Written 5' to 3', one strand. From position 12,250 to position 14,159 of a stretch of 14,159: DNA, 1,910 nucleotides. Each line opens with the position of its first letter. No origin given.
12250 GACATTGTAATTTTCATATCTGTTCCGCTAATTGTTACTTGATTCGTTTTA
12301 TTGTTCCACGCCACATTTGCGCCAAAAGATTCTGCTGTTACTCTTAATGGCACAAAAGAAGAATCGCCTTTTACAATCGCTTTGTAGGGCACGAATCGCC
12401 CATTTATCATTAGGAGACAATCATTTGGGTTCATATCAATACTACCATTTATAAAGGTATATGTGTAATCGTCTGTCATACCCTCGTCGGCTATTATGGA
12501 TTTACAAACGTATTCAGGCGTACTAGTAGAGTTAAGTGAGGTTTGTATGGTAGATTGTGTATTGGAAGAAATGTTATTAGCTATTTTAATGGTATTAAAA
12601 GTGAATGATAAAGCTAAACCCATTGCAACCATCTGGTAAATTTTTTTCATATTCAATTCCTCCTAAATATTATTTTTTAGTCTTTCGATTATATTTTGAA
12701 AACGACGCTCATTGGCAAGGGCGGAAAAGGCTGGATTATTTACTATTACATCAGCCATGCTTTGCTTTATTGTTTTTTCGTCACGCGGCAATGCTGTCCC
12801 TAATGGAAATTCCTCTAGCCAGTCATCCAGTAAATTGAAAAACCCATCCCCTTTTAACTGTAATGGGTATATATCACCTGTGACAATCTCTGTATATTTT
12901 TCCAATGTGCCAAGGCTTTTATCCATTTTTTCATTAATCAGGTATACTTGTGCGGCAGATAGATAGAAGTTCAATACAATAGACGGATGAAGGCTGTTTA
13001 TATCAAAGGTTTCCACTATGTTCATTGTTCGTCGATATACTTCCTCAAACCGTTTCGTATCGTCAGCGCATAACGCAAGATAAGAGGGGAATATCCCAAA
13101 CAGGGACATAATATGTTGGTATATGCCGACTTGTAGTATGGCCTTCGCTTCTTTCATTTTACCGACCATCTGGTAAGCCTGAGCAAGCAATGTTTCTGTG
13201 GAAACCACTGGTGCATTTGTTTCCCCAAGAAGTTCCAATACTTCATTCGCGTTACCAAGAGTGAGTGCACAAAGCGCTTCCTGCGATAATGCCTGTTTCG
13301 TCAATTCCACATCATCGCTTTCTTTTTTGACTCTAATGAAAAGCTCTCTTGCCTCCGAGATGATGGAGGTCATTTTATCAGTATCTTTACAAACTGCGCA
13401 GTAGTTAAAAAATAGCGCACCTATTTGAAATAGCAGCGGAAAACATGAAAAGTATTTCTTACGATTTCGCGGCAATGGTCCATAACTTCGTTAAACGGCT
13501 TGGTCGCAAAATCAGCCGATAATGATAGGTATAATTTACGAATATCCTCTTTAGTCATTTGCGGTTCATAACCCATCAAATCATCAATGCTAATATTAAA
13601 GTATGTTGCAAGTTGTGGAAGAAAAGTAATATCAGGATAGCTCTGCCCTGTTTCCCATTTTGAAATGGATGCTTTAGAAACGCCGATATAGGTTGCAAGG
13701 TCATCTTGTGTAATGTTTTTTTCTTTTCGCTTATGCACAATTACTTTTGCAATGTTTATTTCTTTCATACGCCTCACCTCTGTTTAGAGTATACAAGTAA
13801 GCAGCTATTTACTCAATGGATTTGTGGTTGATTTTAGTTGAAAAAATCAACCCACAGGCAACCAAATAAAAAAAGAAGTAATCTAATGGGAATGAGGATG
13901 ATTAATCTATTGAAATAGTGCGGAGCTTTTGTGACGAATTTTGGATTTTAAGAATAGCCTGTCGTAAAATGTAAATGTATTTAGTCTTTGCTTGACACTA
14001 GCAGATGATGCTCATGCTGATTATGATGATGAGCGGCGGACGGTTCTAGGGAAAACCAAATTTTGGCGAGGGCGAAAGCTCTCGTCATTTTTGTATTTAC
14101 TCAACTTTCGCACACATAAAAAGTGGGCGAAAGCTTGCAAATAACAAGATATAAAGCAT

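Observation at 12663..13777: XRE-HTH and helical-repeat domain encoded as two overlapping ORFs: a frameshifted RNPP/Rgg-like regulator or a genuine overlap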

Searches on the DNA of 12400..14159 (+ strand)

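Call 8: search_dna_similar(query=window:12400-14159:+, collection=plasmids, mode=near)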
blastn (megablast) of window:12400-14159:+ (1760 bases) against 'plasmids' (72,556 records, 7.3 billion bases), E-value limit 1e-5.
No match.

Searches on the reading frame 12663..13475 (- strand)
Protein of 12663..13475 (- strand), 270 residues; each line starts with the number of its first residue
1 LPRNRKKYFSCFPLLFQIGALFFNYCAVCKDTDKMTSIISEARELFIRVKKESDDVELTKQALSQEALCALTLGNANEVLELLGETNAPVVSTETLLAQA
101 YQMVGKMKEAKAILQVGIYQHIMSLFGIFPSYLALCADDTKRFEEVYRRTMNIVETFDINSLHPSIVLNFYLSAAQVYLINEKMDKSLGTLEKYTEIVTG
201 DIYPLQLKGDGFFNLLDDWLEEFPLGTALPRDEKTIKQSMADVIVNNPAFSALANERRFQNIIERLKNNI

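Call 5: search_protein_families(library=pfam, proteins=[window:12663-13475:-], max_evalue=1)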
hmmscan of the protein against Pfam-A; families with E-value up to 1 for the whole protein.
window:12663-13475:- (270 aa): 4 families
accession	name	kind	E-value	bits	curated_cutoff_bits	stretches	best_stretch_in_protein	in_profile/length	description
PF12895.13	ANAPC3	-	0.00022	21.9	27.2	1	64-115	27-80/82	Anaphase-promoting complex, cyclosome, subunit 3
PF13424.12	TPR_12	-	0.013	16.1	30.1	0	81-115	35-69/77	Tetratricopeptide repeat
PF23468.1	ARC6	-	0.026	14.4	24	1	33-87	39-98/188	Plastid division regulator alpha solenoid domain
PF14559.12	TPR_19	-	0.29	11.9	25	0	96-117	30-51/68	Tetratricopeptide repeat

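Call 6: search_protein_families(library=ncbifam, proteins=[window:12663-13475:-], max_evalue=1)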
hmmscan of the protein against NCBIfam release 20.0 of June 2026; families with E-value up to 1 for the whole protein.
window:12663-13475:- (270 aa): 2 families
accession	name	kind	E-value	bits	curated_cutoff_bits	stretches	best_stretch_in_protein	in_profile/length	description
NF008611.1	PRK11588.1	equivalog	0.073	11.7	500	1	68-126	341-400/492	putative basic amino acid antiporter YfcC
NF047558.1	TPR_END_plus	domain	0.12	12.4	32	0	239-264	31-56/56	TPR end-of-group domain-containing protein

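Call 30: find_encoding_contigs(protein=window:12663-13373:-, flank=10000)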
Protein window:12663-13373:- (236 aa): no gene with exactly this product is on record in the collection.

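Call 55: search_solved_structures(query=window:12666-13457:-, max_evalue=10)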
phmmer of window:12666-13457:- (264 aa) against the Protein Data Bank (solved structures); distinct sequences matched with E-value up to 10: 2.
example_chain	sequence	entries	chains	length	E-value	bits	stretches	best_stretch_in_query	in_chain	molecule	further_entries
8eki_A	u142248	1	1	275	0.39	13.4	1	84-152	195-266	Protein transport protein SEC20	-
4y6w_A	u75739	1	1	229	0.42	13.3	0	86-128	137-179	NaB(AB)3ACb - light chain TPR-like repeats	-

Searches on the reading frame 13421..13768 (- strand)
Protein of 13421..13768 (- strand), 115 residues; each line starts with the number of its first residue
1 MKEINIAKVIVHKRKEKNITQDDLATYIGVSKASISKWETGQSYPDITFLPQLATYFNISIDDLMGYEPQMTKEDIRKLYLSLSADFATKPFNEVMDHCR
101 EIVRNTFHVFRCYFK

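Call 5: search_protein_families(library=pfam, proteins=[window:13421-13768:-], max_evalue=1)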
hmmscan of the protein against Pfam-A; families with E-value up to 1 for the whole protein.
window:13421-13768:- (115 aa): 17 families
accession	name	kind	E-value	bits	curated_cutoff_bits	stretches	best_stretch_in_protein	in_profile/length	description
PF01381.28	HTH_3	-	1.4e-15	57.5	23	1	13-64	4-55/55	Helix-turn-helix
PF12844.13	HTH_19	-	4.3e-11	43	30.2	1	14-65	8-59/64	Helix-turn-helix domain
PF13443.12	HTH_26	-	4.3e-10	40.1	22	1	15-70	7-63/63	Cro/C1-type HTH DNA-binding domain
PF13560.12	HTH_31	-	1.1e-06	29.2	27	1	14-61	10-58/64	Helix-turn-helix domain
PF07022.19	Phage_CI_repr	-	1.2e-05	25.9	22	1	19-66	12-59/65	Bacteriophage CI repressor helix-turn-helix domain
PF15731.11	MqsA_antitoxin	-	0.025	15.2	30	1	7-50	71-114/131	Antitoxin component of bacterial toxin-antitoxin system, MqsA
PF13022.12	HTH_Tnp_1_2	-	0.045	14.3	27.9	1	5-44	14-52/122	Helix-turn-helix of insertion element transposase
PF14549.12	P22_Cro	-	0.048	13.9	30.2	1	21-41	12-30/60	DNA-binding transcriptional regulator Cro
PF04967.18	HTH_10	-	0.057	13.7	23.1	1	17-37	22-42/53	HTH DNA binding domain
PF13545.12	HTH_Crp_2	-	0.058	13.8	27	1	18-37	22-41/70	Crp-like helix-turn-helix domain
PF08279.18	HTH_11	-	0.058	13.7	25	1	14-37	11-34/55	HTH domain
PF16677.11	GP3_package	-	0.1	13.2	29.4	1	15-42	30-57/105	DNA-packaging protein gp3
PF05081.17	AcMNPV_P18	-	0.12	12.5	25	1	78-112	89-123/157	Autographa californica nuclear polyhedrosis virus (AcMNPV), P18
PF12802.13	MarR_2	-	0.15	12.7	27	1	15-37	18-39/61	MarR family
PF01047.28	MarR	-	0.16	12.3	24.6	1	16-38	15-37/59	MarR family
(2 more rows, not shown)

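Call 6: search_protein_families(library=ncbifam, proteins=[window:13421-13768:-], max_evalue=1)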
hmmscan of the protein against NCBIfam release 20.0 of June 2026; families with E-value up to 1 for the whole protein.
window:13421-13768:- (115 aa): 25 families
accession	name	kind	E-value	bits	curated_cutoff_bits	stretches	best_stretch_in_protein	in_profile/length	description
NF041951.1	phage_RstR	subfamily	8.9e-16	58.1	80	1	5-78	2-75/108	RstR family transcriptional repressor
TIGR03070.1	couple_hipB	subfamily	1.6e-08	34.3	71.65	1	6-59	3-56/58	type II toxin-antitoxin system Y4mF family antitoxin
NF007257.0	PRK09706.1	subfamily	1.8e-08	34.2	101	1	1-62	1-62/135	transcriptional repressor DicA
TIGR00270.2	TIGR00270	equivalog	1.3e-07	31.5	110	1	7-64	77-134/159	multiprotein bridging factor aMBF1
NF041575.1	antitoxPezA_Strep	equivalog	1.5e-07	31.5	290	1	6-73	2-69/158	type II toxin-antitoxin system antitoxin PezA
NF047948.1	male_kill_WMK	equivalog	2.6e-06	27.1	300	1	5-73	162-230/300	WO male-killing family protein Wmk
TIGR03830.1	CxxCG_CxxCG_HTH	subfamily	3.2e-06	26.9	61.8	1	6-45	66-105/127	type II TA system antitoxin MqsA family protein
NF006015.0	PRK08154.1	subfamily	8.2e-06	25.2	204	1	8-75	33-100/314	anaerobic benzoate catabolism transcriptional regulator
NF046032.1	TransRegSlrRBacil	equivalog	1.4e-05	25.2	250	1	6-73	2-70/149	HTH-type transcriptional regulator SlrR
NF007271.0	PRK09726.1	equivalog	5.3e-05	23.1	79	1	7-59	14-60/88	type II toxin-antitoxin system antitoxin HipB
NF003162.0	PRK04140.1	equivalog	6.4e-05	22.1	263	1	8-61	129-182/317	transcriptional regulator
NF038310.1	lysogeny_AimR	equivalog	0.00086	18.4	70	1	13-49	4-38/365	AimR family lysis-lysogeny pheromone receptor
NF052239.1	antitox_spr1629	equivalog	0.00088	18.5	335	1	14-68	11-65/377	spr1629 family repressor/antitoxin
NF047542.1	telomere_Tap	equivalog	0.0019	17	600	1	14-59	26-68/695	telomere-associated protein Tap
NF007408.0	PRK09943.1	equivalog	0.0025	17.4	211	1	3-70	5-71/185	HTH-type transcriptional regulator PuuR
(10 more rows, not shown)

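Call 11: find_encoding_contigs(protein=window:13421-13768:-, flank=10000)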
Protein window:13421-13768:- (115 aa): no gene with exactly this product is on record in the collection.

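Call 29: list_cluster_members(proteins=[window:13421-13768:-, window:13421-13777:-, window:12663-13475:-, window:12663-13373:-, window:10851-12656:-, window:10586-10750:+])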
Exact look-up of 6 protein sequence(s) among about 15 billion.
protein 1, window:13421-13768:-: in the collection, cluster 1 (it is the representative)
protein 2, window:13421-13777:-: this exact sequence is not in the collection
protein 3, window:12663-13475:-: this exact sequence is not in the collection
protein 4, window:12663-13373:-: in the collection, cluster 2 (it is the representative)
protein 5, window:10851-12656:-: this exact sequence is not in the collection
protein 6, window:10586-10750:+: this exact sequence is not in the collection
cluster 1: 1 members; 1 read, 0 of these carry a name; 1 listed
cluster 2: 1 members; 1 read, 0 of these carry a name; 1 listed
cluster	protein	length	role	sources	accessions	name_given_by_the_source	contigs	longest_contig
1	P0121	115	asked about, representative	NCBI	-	-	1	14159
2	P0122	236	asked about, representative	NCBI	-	-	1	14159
